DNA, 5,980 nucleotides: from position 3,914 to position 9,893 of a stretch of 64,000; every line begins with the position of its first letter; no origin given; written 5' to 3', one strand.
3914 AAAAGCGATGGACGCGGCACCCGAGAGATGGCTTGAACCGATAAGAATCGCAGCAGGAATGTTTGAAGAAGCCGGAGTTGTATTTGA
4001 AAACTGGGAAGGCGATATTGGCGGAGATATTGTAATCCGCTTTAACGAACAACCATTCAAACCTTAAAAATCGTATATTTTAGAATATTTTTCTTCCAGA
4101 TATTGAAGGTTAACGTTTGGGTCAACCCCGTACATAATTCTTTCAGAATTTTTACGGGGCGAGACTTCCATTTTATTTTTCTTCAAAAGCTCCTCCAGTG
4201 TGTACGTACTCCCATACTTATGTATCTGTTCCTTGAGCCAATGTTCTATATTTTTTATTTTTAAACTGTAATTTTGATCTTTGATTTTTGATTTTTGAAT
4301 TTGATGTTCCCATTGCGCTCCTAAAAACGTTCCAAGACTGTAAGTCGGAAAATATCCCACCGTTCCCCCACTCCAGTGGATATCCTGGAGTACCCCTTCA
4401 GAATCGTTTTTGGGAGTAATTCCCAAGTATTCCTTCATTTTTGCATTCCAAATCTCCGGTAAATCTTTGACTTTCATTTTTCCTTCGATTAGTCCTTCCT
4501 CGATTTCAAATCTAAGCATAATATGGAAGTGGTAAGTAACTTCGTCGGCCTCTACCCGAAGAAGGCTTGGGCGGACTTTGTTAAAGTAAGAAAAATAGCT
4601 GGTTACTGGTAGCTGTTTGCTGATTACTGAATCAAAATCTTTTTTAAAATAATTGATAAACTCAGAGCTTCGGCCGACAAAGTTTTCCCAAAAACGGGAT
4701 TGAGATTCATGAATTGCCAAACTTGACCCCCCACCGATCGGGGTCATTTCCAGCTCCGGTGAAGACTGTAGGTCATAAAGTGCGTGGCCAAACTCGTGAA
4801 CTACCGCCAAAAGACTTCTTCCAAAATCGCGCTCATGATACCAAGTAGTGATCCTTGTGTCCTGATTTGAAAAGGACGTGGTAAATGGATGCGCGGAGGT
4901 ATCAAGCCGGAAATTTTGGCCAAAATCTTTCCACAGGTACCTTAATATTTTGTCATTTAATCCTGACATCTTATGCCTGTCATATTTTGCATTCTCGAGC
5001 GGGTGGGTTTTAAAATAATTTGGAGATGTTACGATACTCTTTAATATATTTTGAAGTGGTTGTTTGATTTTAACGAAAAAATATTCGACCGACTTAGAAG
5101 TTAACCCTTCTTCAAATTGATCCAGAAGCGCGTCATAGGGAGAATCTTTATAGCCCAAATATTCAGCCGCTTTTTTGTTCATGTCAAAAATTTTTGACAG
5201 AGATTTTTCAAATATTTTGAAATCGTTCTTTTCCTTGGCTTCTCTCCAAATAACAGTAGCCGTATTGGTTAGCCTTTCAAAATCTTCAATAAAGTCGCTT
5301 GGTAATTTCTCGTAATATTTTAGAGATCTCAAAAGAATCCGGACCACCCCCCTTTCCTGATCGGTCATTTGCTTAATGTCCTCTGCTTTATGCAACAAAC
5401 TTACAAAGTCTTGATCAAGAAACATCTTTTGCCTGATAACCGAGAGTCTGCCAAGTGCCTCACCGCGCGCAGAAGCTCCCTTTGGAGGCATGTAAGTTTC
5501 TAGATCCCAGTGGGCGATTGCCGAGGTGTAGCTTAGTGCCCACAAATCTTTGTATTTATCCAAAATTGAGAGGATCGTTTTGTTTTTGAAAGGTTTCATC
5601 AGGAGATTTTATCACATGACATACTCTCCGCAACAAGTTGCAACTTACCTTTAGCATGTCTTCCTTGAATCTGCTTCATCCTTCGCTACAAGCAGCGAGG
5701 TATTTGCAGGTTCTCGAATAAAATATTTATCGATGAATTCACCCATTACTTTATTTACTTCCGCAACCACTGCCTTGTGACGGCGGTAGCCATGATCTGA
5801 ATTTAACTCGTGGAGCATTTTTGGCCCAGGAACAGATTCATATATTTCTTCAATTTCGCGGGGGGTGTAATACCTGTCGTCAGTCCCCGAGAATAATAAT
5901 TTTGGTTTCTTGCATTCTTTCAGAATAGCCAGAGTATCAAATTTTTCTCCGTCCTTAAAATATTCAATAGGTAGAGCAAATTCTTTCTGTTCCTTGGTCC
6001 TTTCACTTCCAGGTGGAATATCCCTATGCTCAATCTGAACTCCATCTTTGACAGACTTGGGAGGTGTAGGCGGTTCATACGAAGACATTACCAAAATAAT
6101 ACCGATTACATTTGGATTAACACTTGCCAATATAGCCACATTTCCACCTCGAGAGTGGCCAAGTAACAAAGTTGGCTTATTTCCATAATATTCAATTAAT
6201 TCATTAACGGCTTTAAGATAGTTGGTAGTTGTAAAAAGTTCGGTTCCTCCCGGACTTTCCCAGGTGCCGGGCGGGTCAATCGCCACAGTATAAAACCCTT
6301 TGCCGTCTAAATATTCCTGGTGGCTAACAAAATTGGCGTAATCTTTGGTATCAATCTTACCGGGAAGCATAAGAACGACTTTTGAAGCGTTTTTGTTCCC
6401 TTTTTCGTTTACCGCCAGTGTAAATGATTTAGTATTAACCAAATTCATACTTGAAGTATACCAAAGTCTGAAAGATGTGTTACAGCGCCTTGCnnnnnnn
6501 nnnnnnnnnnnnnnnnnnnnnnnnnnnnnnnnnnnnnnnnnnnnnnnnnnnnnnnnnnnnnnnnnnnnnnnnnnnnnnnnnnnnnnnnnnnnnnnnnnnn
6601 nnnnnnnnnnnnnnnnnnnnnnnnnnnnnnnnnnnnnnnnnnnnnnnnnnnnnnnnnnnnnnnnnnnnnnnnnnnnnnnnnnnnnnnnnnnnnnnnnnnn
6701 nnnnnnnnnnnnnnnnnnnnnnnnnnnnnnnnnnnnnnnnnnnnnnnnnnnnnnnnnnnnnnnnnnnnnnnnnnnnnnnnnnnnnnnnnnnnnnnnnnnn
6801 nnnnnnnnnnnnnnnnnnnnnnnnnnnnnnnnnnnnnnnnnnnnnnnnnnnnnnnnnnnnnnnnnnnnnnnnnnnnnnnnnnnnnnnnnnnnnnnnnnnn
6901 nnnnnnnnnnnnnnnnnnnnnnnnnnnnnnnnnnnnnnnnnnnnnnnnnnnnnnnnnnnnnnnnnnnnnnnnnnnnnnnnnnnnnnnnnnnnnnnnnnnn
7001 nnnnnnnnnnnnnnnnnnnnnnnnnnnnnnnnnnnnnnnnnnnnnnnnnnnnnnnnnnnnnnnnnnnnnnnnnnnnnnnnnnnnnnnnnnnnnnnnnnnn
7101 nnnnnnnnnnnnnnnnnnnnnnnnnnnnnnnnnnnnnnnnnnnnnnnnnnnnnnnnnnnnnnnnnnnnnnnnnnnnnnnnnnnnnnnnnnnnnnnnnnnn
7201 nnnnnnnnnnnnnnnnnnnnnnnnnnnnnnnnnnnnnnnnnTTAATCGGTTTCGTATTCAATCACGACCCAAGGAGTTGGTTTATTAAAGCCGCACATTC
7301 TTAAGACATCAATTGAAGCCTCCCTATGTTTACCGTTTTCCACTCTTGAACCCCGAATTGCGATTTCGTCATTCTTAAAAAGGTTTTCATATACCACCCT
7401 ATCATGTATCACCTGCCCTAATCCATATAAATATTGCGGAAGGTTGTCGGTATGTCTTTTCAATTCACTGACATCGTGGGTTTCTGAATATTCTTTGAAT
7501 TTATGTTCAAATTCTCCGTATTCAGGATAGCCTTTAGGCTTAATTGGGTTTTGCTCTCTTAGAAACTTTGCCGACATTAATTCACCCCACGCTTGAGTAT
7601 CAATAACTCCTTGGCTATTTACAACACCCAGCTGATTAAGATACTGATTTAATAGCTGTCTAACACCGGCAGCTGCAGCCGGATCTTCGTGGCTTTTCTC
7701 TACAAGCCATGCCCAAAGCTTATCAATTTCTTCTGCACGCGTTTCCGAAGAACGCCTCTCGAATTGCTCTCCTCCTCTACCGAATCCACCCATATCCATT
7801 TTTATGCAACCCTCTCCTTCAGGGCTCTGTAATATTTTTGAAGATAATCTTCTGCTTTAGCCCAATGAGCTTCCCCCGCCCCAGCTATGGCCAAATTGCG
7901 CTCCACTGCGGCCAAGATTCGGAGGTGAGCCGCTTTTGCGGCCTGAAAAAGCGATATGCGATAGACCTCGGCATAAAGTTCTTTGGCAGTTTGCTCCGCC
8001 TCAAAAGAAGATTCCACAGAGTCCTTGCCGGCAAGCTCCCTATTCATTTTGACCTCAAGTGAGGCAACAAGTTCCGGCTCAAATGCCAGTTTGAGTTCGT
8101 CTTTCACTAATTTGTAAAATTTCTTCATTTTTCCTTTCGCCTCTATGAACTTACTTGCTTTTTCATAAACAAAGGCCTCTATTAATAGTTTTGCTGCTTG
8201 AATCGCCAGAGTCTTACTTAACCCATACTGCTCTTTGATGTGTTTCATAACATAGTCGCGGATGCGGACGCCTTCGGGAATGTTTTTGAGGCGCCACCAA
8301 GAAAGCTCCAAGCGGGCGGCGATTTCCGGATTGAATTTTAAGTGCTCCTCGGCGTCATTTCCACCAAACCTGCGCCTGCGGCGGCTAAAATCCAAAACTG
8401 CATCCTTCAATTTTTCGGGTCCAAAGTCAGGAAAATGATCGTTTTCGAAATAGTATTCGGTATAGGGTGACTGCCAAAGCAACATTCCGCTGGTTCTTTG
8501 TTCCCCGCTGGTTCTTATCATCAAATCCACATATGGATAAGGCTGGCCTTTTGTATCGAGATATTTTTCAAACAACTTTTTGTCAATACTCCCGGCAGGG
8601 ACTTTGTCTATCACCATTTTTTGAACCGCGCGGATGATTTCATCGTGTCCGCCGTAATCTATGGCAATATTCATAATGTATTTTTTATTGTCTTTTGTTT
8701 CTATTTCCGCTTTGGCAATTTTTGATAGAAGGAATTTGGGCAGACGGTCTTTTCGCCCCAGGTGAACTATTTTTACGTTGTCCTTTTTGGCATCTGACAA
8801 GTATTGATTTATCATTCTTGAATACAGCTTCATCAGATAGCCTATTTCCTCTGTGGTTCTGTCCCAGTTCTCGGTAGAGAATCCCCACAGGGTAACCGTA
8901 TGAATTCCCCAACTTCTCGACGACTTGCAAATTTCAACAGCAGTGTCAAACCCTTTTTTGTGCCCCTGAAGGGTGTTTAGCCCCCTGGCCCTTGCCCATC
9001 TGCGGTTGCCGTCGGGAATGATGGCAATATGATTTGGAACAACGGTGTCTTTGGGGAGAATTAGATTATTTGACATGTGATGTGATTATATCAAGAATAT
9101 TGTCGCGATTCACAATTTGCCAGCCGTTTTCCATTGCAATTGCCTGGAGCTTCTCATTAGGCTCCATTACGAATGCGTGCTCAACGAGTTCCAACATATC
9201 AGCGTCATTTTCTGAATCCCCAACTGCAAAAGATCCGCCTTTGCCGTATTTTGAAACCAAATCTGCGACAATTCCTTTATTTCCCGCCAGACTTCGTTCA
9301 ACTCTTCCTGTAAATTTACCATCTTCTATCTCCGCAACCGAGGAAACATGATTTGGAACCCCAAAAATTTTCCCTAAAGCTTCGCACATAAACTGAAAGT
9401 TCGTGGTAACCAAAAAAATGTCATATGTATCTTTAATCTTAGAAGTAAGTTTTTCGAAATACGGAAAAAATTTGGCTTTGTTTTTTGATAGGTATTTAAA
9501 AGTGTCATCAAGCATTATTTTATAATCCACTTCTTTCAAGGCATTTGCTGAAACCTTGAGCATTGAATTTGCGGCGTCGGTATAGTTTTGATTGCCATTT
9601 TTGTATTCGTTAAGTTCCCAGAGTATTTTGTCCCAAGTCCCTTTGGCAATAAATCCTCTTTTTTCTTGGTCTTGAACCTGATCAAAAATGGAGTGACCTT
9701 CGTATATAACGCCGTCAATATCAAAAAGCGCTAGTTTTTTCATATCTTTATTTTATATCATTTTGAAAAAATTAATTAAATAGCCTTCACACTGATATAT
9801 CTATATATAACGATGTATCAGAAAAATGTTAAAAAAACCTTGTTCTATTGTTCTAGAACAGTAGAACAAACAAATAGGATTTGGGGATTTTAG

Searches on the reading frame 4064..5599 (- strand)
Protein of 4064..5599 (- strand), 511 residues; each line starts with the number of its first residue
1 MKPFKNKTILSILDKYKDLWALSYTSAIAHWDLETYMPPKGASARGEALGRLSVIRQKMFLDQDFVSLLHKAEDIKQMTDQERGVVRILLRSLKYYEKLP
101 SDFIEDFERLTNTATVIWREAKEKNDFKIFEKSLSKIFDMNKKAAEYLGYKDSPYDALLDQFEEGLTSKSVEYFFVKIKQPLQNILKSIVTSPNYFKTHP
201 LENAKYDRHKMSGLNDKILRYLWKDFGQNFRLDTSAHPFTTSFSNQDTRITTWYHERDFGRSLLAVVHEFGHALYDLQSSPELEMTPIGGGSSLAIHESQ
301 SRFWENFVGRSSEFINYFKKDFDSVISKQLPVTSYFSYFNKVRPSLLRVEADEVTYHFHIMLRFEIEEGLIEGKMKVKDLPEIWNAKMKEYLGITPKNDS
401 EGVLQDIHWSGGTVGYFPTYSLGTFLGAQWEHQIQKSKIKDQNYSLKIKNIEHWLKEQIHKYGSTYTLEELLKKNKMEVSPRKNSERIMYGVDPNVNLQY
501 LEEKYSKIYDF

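Call 67: search_protein_families(library=pfam, proteins=[window:4064-5599:-], max_evalue=0.00001)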
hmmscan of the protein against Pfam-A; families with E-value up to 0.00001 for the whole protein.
window:4064-5599:- (511 aa): 1 family
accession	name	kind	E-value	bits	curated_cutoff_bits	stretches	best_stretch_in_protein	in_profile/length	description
PF02074.21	Peptidase_M32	-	1.2e-143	479.8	25.1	1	15-474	5-470/489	Carboxypeptidase Taq (M32) metallopeptidase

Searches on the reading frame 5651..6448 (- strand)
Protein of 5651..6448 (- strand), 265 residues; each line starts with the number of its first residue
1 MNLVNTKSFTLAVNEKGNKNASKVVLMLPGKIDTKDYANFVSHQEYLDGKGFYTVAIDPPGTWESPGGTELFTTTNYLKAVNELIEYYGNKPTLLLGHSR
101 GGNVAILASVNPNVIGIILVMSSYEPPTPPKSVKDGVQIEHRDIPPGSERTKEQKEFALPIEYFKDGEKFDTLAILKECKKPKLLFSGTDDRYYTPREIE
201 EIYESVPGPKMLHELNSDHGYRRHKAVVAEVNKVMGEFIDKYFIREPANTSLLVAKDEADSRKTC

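Call 67: search_protein_families(library=pfam, proteins=[window:5651-6448:-], max_evalue=0.00001)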
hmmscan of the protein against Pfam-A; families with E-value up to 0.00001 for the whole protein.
window:5651-6448:- (265 aa): 4 families
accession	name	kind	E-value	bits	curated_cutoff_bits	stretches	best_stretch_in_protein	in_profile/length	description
PF00561.26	Abhydrolase_1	-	6.8e-10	39.5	25.8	1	24-127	2-103/245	alpha/beta hydrolase fold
PF12146.15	Hydrolase_4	-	2.1e-08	34.2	27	0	21-127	3-114/239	Serine aminopeptidase, S33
PF12697.13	Abhydrolase_6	-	4.3e-08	34.5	26.3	1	46-219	22-204/217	Alpha/beta hydrolase family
PF10142.15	PhoPQ_related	-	5.1e-06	25.9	20.3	1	171-240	252-322/367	PhoPQ-activated pathogenicity-related protein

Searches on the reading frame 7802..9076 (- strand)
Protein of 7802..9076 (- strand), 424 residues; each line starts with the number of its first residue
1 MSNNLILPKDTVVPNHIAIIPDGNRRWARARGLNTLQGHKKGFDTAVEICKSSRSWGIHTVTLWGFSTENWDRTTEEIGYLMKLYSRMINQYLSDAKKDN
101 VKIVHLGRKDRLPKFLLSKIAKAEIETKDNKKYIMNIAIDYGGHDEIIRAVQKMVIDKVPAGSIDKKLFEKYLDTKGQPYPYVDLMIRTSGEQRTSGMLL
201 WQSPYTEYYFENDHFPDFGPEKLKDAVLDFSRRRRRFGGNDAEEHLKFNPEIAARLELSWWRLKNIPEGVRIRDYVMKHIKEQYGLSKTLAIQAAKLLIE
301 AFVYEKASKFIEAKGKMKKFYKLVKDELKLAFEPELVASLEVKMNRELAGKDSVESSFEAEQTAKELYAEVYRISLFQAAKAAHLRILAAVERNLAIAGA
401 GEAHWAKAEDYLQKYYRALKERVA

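Call 67: search_protein_families(library=pfam, proteins=[window:7802-9076:-], max_evalue=0.00001)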
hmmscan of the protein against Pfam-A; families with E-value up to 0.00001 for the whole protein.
window:7802-9076:- (424 aa): 1 family
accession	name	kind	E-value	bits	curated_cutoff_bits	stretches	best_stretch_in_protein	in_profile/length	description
PF01255.24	Prenyltransf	-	4.4e-69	232.8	27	1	20-238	1-219/219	Putative undecaprenyl diphosphate synthase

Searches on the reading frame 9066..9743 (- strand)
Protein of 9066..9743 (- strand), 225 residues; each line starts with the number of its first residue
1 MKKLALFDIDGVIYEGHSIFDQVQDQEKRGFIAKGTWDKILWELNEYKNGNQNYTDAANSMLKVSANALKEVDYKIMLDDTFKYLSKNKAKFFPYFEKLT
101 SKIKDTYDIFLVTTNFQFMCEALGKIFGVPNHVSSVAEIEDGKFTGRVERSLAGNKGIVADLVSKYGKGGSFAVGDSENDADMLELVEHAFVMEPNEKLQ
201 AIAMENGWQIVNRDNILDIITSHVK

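Call 67: search_protein_families(library=pfam, proteins=[window:9066-9743:-], max_evalue=0.00001)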
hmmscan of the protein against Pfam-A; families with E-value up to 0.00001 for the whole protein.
window:9066-9743:- (225 aa): 2 families
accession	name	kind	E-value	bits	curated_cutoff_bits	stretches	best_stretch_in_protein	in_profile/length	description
PF00702.32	Hydrolase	-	3.6e-09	37.7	26.4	1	3-185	2-188/191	haloacid dehalogenase-like hydrolase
PF12710.13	HAD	-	1.2e-07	32.8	27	1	5-185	1-189/189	haloacid dehalogenase-like hydrolase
